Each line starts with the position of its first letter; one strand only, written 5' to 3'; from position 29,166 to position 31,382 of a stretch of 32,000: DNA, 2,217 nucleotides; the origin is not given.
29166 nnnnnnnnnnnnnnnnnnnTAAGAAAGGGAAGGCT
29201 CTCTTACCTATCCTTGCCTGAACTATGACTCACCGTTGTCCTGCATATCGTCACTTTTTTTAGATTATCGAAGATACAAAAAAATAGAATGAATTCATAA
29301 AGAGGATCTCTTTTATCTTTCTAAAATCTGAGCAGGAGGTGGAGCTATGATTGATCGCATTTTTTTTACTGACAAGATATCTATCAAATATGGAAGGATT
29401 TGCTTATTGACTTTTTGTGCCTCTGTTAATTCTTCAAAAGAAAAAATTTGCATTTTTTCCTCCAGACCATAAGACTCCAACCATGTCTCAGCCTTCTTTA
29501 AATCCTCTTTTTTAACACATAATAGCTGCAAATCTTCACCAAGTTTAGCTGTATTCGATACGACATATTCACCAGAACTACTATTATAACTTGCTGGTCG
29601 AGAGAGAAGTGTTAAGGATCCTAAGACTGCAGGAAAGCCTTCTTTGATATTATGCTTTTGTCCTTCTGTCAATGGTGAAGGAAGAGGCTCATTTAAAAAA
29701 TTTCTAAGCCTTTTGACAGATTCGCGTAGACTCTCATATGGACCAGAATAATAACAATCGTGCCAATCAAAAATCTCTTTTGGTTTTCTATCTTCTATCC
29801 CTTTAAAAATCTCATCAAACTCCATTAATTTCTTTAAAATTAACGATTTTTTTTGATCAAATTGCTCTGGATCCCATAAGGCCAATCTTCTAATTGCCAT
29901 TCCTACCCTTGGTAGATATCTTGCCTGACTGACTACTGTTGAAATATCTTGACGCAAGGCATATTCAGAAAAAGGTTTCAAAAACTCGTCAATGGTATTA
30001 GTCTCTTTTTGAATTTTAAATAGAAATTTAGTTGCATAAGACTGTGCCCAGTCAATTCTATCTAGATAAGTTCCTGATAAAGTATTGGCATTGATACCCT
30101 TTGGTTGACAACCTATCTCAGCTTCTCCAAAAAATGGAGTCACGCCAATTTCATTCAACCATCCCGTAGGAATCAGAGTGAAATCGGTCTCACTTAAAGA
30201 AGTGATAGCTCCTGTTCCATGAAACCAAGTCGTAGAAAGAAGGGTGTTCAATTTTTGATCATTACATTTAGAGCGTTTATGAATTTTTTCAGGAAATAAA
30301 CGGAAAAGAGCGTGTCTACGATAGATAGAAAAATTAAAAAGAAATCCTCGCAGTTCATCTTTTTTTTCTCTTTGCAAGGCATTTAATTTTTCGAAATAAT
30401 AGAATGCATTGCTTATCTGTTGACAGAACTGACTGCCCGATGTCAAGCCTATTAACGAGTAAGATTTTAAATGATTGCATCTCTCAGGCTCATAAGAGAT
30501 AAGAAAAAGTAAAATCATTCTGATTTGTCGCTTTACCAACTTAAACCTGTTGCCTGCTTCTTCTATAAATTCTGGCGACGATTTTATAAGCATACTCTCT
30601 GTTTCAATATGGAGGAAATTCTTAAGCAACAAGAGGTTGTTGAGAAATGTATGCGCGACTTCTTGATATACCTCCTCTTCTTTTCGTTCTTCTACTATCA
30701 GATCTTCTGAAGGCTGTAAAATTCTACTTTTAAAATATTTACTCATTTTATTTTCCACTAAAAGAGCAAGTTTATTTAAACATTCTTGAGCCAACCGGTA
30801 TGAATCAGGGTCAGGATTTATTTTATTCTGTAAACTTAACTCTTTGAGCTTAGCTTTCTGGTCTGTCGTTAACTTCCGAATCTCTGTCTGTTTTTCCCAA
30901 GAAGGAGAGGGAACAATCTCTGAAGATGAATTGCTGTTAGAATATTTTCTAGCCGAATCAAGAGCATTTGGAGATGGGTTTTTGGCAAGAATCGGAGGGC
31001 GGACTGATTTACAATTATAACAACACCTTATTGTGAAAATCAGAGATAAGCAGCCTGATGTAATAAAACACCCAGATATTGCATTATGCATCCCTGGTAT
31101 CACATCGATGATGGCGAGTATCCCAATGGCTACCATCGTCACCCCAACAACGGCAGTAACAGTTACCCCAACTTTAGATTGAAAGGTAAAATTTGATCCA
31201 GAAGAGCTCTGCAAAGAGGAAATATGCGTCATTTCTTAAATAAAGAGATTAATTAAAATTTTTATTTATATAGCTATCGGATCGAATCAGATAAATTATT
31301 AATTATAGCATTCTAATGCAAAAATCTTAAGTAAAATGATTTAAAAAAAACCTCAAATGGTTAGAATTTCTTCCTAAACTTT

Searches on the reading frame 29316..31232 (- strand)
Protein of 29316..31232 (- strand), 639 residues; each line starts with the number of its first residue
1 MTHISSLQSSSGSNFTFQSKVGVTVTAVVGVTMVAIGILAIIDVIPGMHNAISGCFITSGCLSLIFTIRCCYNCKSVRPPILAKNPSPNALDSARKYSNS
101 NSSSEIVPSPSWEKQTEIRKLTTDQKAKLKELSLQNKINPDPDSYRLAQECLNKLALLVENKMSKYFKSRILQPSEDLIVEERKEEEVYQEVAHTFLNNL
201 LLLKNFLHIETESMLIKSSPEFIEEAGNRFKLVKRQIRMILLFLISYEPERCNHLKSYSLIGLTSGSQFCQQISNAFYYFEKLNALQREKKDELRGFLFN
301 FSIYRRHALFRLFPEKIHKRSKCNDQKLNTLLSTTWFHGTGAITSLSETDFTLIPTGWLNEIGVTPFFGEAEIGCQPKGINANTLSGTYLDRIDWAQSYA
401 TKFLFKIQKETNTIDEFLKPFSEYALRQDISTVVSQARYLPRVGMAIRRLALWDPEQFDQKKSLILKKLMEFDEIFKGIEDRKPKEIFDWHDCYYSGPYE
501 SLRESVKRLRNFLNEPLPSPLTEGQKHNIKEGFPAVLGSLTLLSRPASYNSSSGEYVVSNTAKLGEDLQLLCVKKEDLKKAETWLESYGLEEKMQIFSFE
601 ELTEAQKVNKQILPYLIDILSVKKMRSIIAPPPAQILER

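Call 7: search_protein_families(library=pfam, proteins=[window:29316-31232:-], max_evalue=1)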
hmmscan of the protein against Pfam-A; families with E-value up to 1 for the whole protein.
window:29316-31232:- (639 aa): 0 families

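Call 12: search_protein_families(library=ncbifam, proteins=[window:29316-31232:-], max_evalue=1)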
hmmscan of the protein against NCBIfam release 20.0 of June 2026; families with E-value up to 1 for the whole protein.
window:29316-31232:- (639 aa): 0 families

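Call 102: list_cluster_members(proteins=[window:25558-25737:+, P0017, P0015, P0021, P0022, P0032, P0033, P0034, window:29316-31232:-, P0028])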
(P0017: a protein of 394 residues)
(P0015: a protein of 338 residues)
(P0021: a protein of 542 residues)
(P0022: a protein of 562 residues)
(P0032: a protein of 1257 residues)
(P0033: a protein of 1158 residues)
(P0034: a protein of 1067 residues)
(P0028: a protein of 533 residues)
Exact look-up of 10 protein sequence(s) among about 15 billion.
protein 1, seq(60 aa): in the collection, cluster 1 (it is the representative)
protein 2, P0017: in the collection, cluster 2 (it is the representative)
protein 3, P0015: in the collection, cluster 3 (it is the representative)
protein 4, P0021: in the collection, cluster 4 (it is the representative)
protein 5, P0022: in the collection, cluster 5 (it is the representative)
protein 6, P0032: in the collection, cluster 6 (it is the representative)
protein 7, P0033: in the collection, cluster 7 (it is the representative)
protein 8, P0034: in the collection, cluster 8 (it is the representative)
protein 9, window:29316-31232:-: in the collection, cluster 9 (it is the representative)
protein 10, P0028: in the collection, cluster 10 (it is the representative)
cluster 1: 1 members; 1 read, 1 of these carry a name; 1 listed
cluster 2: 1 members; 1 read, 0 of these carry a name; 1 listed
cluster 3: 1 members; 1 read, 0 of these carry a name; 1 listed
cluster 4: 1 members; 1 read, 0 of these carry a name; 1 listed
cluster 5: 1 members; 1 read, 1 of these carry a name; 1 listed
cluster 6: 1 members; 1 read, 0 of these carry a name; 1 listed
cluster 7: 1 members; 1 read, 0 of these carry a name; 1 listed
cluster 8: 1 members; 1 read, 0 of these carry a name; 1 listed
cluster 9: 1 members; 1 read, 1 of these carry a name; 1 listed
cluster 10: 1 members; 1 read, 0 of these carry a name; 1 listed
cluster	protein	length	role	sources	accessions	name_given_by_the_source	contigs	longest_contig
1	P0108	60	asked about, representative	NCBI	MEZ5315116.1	MAG: hypothetical protein R3E91_02760 [Chlamydiales bacterium]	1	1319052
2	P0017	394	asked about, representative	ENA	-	-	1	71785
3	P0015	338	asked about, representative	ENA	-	-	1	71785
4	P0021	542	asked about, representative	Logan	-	-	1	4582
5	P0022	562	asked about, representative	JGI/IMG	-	hypothetical protein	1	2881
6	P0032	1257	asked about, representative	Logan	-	-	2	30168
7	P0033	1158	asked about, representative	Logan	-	-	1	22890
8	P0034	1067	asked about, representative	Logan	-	-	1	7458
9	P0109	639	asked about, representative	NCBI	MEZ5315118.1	MAG: hypothetical protein R3E91_02770 [Chlamydiales bacterium]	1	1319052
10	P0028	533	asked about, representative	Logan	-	-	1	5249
